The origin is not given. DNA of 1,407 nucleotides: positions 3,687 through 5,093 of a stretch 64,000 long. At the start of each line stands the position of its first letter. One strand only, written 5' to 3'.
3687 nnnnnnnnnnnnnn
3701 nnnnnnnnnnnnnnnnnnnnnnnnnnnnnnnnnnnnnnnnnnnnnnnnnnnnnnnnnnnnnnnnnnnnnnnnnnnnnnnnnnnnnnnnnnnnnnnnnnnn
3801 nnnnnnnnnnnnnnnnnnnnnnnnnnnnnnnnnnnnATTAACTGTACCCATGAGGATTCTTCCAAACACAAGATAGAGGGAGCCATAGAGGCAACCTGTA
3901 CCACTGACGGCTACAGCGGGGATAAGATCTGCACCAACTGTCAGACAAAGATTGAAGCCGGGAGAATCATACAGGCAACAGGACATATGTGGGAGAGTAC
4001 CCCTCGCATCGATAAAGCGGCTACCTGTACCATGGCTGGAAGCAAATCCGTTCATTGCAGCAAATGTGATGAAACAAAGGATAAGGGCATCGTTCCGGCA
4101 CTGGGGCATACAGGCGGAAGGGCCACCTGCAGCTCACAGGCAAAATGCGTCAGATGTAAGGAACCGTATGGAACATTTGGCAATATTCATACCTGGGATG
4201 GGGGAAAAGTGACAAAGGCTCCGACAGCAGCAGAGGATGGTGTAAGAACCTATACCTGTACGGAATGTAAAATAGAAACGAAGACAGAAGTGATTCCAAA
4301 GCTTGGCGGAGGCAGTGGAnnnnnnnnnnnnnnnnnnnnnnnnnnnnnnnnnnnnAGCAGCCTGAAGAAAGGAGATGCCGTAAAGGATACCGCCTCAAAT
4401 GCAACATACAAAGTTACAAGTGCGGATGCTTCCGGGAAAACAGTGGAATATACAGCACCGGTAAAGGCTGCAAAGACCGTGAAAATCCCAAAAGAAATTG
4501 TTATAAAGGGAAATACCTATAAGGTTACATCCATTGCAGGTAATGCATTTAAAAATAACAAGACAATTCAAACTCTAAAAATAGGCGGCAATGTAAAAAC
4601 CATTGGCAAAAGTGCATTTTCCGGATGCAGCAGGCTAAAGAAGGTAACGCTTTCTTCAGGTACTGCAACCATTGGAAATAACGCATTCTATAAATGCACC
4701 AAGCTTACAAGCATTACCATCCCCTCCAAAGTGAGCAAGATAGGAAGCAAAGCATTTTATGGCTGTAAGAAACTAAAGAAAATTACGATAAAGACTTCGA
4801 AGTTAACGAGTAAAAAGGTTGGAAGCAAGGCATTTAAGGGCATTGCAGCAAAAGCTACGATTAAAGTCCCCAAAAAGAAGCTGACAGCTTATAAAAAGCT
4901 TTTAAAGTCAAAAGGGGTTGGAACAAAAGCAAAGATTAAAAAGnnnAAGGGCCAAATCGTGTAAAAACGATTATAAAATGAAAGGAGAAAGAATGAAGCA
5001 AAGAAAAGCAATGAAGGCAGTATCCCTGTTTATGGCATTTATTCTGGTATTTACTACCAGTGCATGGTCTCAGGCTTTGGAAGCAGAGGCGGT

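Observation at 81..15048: Three giant secreted GH13 enzymes in tandem, all ending in the same non-catalytic C-terminal cassette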

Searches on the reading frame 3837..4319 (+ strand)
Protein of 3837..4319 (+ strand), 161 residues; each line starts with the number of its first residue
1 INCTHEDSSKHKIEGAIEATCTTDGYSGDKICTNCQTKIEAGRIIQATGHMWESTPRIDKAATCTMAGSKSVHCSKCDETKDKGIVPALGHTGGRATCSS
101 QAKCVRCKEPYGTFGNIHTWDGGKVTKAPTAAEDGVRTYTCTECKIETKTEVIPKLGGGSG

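Call 12: search_protein_families(library=pfam, proteins=[window:3837-4319:+], max_evalue=10)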
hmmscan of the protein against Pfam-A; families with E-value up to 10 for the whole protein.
seq(161 aa): 4 families
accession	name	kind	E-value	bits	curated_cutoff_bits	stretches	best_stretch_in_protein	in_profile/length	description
PF11682.14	Zn_ribbon_11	-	0.084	13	24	1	25-39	14-28/37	Probable zinc-ribbon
PF13248.11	Zn_ribbon_3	-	0.46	10.5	27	1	27-39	14-26/26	zinc-ribbon domain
PF12773.13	DZR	-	0.47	11.1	27.3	1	20-80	3-33/45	Double zinc ribbon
PF23451.1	Zn_ribbon_PaaD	-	1.7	8.8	27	1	65-114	8-52/53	PaaD zinc beta ribbon domain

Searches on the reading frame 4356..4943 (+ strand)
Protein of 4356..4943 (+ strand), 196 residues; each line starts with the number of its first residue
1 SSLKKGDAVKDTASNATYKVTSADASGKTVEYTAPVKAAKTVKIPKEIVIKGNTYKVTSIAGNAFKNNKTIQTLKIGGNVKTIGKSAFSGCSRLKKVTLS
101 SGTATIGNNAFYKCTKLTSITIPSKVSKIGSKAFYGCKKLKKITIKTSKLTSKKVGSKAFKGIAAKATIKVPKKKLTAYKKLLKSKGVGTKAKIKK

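Call 12: search_protein_families(library=pfam, proteins=[window:4356-4943:+], max_evalue=10)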
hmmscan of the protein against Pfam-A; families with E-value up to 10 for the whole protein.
seq(196 aa): 5 families
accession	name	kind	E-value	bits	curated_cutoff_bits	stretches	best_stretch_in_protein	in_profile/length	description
PF13306.12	LRR_5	-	2.5e-28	99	27.7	1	58-174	1-111/127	BspA type Leucine rich repeat region (6 copies)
PF13855.12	LRR_8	-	4.4e-09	36.4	27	3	57-101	13-58/61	Leucine rich repeat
PF23622.1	LRR_At1g61320_AtMIF1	-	0.056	13.3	26.9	1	110-172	123-185/384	At1g61320/AtMIF1, LRR domain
PF24143.1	Beta-sand_ComC_2nd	-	0.057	14.3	27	1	96-148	30-82/87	EGF-like domain-containing protein ComC second beta-sandwich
PF13053.11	DUF3914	-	0.068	14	25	1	137-189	18-73/89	Protein of unknown function (DUF3914)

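Call 25: find_related_loci(query=A2, collection=genome_contigs, flank=10000)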
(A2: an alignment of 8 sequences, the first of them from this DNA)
Query A2 (194 aa) in genome_contigs; peptide patterns used: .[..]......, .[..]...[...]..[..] (x = any residue, [..] = any of these).
598 stretches matched a pattern (row limit reached: there are more); 468 encode a relative of the query (tblastn E <= 1e-3); the best 80 are kept; 74 distinct loci.
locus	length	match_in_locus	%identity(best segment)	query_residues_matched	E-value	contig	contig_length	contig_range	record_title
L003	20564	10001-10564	91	1-188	1e-94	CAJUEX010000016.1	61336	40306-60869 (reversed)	MAG TPA_asm: uncultured Lachnospiraceae bacterium isolate MGBC129207 genome assembly, contig: MGBC129207.16, whole genom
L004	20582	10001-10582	78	1-194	2e-87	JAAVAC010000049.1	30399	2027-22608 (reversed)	MAG: Lachnospiraceae bacterium isolate Mgla_MAG_17-bin_6-ref_0 c_000000079470, whole genome shotgun sequence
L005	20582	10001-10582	75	1-194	1e-86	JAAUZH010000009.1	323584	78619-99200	MAG: Lachnospiraceae bacterium isolate Mgla_MAG_0-bin_6 c_000000022471, whole genome shotgun sequence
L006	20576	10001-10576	82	1-194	6e-86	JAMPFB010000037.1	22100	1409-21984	MAG: Robinsoniella sp. isolate NALB_7861_18 Scaffold_#37__SCF_037___22100_bp, whole genome shotgun sequence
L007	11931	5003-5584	65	1-194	1e-74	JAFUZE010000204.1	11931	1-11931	MAG: Lachnospiraceae bacterium isolate RGIG4959 Roe_deer_Rumen-4__c181968, whole genome shotgun sequence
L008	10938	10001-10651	56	1-194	1e-64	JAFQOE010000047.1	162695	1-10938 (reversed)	MAG: Lachnospiraceae bacterium isolate RGIG1998 Goat_Colon-1__c394, whole genome shotgun sequence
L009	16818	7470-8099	59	9-192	5e-64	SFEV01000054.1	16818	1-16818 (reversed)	MAG: Lachnospiraceae bacterium isolate W0P33.039 Contig1421, whole genome shotgun sequence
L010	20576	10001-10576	59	2-194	2e-63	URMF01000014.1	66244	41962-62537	uncultured Clostridiales bacterium isolate UMGS1135 genome assembly, contig: NODE_97_length_66244_cov_6.833356, whole ge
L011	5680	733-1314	68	1-194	1e-62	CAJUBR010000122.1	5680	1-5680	MAG TPA_asm: uncultured Lachnospiraceae bacterium isolate MGBC127878 genome assembly, contig: MGBC127878.122, whole geno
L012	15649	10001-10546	64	14-194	9e-63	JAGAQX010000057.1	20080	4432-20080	MAG: Lachnospiraceae bacterium isolate RGIG8692 Water_deer_Colon-2__c79550, whole genome shotgun sequence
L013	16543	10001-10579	62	3-194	2e-61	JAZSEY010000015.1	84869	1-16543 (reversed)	MAG: Lachnospiraceae bacterium isolate T1900044587_TS20190053.MAGScoT_cleanbin_000008 SGB_602_k141_1180091, whole genome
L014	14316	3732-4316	55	1-194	2e-61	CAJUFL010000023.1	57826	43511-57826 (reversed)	MAG TPA_asm: uncultured Lachnospiraceae bacterium isolate MGBC129221 genome assembly, contig: MGBC129221.23, whole genom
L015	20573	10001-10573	60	2-194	2e-61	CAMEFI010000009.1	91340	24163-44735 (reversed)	MAG: uncultured Clostridium sp. isolate SRR11489776_bin.38_metaWRAP_v1.3_MAG genome assembly, contig: ERZ11466742.102, w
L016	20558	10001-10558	63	2-183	7e-60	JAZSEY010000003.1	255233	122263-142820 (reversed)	MAG: Lachnospiraceae bacterium isolate T1900044587_TS20190053.MAGScoT_cleanbin_000008 SGB_602_k141_522032, whole genome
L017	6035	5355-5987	55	7-193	8e-60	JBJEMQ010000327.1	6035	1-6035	MAG: Coprococcus sp. isolate PUUB53_bin.018 NODE_4563_length_6035_cov_4.719231, whole genome shotgun sequence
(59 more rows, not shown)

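Call 32: search_protein_families(library=pfam, alignment_id=A3, max_evalue=0.00001)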
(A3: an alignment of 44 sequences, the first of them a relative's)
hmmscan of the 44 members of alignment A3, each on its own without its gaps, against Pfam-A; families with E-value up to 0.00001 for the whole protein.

A. member 1, L007:1097-5014:+ (1306 aa): 3 families
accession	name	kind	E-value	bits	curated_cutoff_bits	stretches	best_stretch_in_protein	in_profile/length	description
PF00128.31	Alpha-amylase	-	1.2e-41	143.9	22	1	115-556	1-358/446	Alpha amylase, catalytic domain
PF02368.24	Big_2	-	1.9e-22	79.5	22.8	2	742-811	2-73/79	Bacterial Ig-like domain (group 2)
PF16738.10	CBM26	-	9.8e-14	51.7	28.1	1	921-996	2-69/70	Starch-binding module 26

B. families by the number of members that match (of 44 scanned): 37 families (the first 25 are shown)
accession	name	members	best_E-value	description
PF02368.24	Big_2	8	6.8e-32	Bacterial Ig-like domain (group 2)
PF13306.12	LRR_5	7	1.2e-113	BspA type Leucine rich repeat region (6 copies)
PF03423.18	CBM_25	4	2.6e-43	Carbohydrate binding domain (family 25)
PF00128.31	Alpha-amylase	4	1.2e-41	Alpha amylase, catalytic domain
PF02836.23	Glyco_hydro_2_C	4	6e-33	Glycosyl hydrolases family 2, TIM barrel domain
PF16738.10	CBM26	4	3.9e-26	Starch-binding module 26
PF00703.27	Glyco_hydro_2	4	1.8e-20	Glycosyl hydrolases family 2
PF16355.11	DUF4982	4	4.8e-17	Domain of unknown function (DUF4982)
PF18565.7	Glyco_hydro2_C5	4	6.9e-13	Glycoside hydrolase family 2 C-terminal domain 5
PF09134.16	Invasin_D3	4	1.5e-06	Invasin, domain 3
PF09479.16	Flg_new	3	1.5e-27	Listeria-Bacteroides repeat domain (List_Bact_rpt)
PF19789.6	DUF6273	3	6.8e-24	Domain of unknown function (DUF6273)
PF02837.24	Glyco_hydro_2_N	3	9.3e-13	Glycosyl hydrolases family 2, sugar binding domain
PF22666.2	Glyco_hydro_2_N2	3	6.3e-12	Glycosyl hydrolase 2 galactose-binding domain-like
PF07523.18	Big_3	3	5.1e-09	Bacterial Ig-like domain (group 3)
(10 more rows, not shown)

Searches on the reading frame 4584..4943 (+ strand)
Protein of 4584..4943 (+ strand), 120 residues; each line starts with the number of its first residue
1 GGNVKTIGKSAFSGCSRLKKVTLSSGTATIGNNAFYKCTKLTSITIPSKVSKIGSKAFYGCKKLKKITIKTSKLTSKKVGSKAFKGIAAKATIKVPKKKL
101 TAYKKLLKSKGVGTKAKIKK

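Call 73: search_protein_representatives(alignment_id=A6)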
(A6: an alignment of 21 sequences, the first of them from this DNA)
Query: 21 sequences, 120 profile positions. Proteins with E-value up to 0.001 (for the whole library): 465026; up to 1e-10: 345825; up to 1e-30: 168334. The best 150 are listed.
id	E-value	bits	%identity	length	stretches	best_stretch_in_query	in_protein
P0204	0.0e+00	2300.8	-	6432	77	3-72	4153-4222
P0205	0.0e+00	2137.6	-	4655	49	2-71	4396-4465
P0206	0.0e+00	2083.4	-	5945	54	3-69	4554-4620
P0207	0.0e+00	2007.8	-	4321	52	4-87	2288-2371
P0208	0.0e+00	1872.2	-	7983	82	2-97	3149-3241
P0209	0.0e+00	1844.6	-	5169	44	3-69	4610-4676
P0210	0.0e+00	1788.0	-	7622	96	2-61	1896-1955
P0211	0.0e+00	1772.1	-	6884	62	4-109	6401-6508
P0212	0.0e+00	1736.6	-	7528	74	2-68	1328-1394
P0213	0.0e+00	1717.0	-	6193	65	2-84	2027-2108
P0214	0.0e+00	1692.3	-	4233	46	3-72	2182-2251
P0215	0.0e+00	1683.3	-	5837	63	1-70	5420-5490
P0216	0.0e+00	1629.2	-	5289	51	1-69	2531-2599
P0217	0.0e+00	1617.6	-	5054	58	1-71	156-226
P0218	0.0e+00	1553.5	-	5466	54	3-70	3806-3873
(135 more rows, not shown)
